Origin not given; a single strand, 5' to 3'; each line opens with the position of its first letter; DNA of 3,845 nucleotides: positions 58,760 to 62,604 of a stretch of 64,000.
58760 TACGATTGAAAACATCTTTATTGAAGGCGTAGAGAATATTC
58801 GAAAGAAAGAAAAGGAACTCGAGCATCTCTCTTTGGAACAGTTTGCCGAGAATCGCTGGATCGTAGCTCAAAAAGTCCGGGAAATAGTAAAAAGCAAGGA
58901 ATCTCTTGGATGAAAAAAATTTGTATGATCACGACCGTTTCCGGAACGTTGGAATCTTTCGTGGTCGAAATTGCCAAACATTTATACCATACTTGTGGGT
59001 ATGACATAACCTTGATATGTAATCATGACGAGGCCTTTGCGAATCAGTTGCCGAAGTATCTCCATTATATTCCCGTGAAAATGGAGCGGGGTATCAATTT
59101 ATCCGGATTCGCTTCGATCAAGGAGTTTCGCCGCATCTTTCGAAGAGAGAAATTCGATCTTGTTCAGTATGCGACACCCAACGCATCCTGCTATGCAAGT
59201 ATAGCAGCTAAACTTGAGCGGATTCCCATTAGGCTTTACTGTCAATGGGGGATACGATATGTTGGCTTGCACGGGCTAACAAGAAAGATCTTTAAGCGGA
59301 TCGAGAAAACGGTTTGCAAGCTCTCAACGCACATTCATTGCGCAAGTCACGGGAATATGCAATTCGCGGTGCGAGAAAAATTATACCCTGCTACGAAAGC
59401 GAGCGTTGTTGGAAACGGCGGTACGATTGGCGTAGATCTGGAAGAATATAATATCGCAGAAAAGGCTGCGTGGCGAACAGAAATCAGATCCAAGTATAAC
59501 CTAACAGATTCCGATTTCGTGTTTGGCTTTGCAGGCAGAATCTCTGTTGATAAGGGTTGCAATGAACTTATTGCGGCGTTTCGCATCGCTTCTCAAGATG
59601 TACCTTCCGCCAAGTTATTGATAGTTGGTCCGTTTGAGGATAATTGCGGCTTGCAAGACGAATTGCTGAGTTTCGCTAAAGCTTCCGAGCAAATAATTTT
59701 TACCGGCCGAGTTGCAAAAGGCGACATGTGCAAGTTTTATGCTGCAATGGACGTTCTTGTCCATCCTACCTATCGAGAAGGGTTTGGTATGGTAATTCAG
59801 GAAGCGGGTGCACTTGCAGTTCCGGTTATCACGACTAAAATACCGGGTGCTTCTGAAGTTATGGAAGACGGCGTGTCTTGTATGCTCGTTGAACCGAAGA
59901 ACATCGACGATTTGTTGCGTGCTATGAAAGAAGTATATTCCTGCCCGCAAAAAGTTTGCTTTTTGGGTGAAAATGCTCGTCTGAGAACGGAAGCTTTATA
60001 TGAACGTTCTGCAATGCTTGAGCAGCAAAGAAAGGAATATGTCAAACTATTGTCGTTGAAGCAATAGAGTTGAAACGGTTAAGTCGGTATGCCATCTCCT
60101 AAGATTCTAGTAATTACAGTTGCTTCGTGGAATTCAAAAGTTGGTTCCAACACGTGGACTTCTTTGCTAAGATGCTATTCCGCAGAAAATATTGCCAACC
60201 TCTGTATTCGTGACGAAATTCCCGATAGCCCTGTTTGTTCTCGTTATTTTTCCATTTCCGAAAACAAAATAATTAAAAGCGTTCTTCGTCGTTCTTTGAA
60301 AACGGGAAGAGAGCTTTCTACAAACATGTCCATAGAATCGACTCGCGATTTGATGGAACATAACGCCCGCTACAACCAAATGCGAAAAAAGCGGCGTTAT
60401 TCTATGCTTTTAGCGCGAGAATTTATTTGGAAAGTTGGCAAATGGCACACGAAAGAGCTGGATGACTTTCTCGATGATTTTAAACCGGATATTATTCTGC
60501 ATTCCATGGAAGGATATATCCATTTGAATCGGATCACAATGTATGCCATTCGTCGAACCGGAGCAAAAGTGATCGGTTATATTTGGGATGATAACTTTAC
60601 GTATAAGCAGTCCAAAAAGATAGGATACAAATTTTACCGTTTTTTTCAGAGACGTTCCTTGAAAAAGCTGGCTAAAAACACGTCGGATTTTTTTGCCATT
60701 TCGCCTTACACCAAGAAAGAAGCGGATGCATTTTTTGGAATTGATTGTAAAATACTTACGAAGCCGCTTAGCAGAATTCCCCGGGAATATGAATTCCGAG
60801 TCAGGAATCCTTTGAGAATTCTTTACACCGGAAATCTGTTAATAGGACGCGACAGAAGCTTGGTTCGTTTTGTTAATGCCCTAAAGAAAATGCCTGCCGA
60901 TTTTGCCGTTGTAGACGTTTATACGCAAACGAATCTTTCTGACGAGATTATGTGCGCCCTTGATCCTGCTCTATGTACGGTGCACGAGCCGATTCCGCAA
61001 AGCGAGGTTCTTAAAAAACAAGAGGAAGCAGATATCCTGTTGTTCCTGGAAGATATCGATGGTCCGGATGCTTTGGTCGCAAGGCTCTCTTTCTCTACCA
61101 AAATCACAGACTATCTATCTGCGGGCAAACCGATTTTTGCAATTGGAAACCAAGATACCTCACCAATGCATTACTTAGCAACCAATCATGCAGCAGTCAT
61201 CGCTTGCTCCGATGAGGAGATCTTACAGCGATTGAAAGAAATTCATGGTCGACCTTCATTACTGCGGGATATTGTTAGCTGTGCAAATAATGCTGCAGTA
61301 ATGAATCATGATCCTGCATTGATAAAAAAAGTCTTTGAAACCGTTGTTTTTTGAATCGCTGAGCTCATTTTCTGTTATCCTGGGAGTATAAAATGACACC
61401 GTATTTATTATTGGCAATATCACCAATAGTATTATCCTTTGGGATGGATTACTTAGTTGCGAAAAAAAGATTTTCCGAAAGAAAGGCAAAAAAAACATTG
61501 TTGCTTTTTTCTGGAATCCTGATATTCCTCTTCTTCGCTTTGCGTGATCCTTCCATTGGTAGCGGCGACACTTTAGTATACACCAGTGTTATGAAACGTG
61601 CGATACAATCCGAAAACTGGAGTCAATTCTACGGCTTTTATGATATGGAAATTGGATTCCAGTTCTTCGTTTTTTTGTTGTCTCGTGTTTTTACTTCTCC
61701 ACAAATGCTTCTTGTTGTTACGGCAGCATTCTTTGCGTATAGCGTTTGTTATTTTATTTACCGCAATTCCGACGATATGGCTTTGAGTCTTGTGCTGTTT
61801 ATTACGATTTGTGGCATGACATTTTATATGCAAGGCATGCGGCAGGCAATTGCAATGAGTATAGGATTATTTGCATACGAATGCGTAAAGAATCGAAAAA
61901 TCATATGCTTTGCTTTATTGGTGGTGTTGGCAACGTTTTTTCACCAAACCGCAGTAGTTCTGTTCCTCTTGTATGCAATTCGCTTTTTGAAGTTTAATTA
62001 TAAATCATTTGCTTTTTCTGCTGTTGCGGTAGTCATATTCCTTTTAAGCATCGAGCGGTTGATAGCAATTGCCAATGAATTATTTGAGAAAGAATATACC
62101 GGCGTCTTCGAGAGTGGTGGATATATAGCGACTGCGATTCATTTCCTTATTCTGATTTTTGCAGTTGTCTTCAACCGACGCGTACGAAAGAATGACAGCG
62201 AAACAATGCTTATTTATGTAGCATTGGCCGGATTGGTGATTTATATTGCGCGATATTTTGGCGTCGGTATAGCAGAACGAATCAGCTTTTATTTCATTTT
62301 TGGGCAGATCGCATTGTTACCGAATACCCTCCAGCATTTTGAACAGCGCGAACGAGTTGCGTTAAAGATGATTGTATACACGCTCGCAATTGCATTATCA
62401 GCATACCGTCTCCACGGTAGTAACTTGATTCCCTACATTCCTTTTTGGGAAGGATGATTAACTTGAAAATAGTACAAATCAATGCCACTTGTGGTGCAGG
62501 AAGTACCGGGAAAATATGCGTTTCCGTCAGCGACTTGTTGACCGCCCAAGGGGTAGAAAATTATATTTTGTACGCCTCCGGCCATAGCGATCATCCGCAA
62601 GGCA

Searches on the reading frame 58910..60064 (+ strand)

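Call 85: search_protein_families(library=pfam, max_evalue=0.0001, proteins=[window:58910-60064:+])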
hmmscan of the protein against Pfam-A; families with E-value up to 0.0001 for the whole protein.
window:58910-60064:+ (385 aa): 7 families
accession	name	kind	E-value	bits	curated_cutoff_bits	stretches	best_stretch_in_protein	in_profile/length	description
PF00534.26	Glycos_transf_1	-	4.1e-32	111.5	26.4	1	189-358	2-171/172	Glycosyl transferases group 1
PF13692.12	Glyco_trans_1_4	-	2.2e-28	99.8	27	1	204-343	3-140/142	Glycosyl transferases group 1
PF13439.12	Glyco_transf_4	-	4.1e-12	46.9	28.5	1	15-170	5-165/170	Glycosyltransferase Family 4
PF13477.12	Glyco_trans_4_2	-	7.6e-10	39.5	23.4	1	3-144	1-137/139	Glycosyl transferase 4-like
PF13579.12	Glyco_trans_4_4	-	4.2e-08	34.1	29.7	1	17-170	6-158/158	Glycosyl transferase 4-like domain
PF20706.3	GT4-conflict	-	5.5e-06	26.1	26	1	209-323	204-325/385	Family 4 Glycosyltransferase in conflict systems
PF13524.12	Glyco_trans_1_2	-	9.3e-05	22.8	25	0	232-364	13-133/144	Glycosyl transferase-like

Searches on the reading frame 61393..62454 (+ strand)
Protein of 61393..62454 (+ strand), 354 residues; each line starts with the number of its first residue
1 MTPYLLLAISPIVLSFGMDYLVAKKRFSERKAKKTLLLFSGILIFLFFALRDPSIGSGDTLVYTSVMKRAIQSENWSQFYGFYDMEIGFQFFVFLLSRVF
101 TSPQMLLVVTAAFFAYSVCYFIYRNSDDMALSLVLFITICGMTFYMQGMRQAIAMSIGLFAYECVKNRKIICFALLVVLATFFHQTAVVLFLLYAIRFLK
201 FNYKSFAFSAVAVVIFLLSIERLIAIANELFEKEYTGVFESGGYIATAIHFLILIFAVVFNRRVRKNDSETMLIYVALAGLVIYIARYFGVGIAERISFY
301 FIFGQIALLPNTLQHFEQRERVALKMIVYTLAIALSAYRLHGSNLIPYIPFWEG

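Call 85: search_protein_families(library=pfam, max_evalue=0.0001, proteins=[window:61393-62454:+])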
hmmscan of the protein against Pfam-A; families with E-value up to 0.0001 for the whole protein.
window:61393-62454:+ (354 aa): 1 family
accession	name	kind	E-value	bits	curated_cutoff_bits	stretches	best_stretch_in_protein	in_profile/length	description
PF14897.12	EpsG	-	1.4e-45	156.3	30.1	1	35-348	2-324/326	EpsG family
